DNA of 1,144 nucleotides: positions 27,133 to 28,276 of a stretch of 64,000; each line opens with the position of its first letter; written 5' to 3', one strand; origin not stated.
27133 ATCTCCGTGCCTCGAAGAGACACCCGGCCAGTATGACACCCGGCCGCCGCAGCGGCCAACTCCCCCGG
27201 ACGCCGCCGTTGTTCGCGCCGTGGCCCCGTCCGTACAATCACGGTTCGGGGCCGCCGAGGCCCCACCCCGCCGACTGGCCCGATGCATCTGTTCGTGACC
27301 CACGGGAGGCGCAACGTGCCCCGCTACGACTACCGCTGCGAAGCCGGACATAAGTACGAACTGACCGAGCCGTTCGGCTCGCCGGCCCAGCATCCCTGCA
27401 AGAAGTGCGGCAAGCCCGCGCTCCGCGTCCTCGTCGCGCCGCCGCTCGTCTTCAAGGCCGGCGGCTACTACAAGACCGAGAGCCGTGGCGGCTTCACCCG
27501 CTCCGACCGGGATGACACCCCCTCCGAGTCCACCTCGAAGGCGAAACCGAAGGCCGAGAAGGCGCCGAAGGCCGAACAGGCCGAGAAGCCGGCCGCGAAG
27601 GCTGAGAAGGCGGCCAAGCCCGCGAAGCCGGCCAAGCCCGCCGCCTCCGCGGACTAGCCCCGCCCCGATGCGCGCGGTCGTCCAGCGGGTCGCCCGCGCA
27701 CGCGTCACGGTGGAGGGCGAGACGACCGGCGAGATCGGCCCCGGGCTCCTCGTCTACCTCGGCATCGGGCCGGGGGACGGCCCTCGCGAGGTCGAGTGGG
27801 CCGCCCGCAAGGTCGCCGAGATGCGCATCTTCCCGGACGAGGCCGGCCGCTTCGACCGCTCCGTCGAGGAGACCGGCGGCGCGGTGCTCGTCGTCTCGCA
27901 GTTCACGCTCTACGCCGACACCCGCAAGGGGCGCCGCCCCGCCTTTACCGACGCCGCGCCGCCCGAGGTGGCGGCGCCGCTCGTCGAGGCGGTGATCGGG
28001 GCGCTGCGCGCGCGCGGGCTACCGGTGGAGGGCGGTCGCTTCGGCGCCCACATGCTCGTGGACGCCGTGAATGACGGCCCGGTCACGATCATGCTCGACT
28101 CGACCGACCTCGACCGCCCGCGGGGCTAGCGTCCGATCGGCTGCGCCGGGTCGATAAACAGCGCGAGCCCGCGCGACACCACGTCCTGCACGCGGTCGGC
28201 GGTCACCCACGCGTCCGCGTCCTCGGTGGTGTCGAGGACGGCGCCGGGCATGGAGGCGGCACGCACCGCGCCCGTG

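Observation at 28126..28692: P-loop small kinase translationally coupled to nadC at the end of the nadA-nadB-nadC operon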

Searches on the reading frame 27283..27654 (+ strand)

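Call 6: search_protein_families(library=pfam, proteins=[window:27283-27654:+], max_evalue=0.001)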
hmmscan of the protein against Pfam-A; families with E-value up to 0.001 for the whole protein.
window:27283-27654:+ (124 aa): 1 family
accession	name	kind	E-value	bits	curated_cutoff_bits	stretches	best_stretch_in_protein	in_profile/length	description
PF09723.15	Zn_ribbon_8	-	7.8e-07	29.4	34.4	1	13-49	2-40/41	Zinc ribbon domain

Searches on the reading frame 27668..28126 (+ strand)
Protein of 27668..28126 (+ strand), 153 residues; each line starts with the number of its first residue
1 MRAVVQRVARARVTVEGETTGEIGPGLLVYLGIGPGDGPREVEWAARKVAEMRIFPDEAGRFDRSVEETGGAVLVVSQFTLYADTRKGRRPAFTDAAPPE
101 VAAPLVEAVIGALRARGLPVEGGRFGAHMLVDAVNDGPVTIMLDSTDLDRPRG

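Call 6: search_protein_families(library=pfam, proteins=[window:27668-28126:+], max_evalue=0.001)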
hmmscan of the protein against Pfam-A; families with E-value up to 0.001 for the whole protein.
window:27668-28126:+ (153 aa): 1 family
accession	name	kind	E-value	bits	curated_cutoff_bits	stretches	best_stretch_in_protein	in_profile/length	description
PF02580.21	Tyr_Deacylase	-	5.1e-54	183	25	1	2-144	1-144/144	D-Tyr-tRNA(Tyr) deacylase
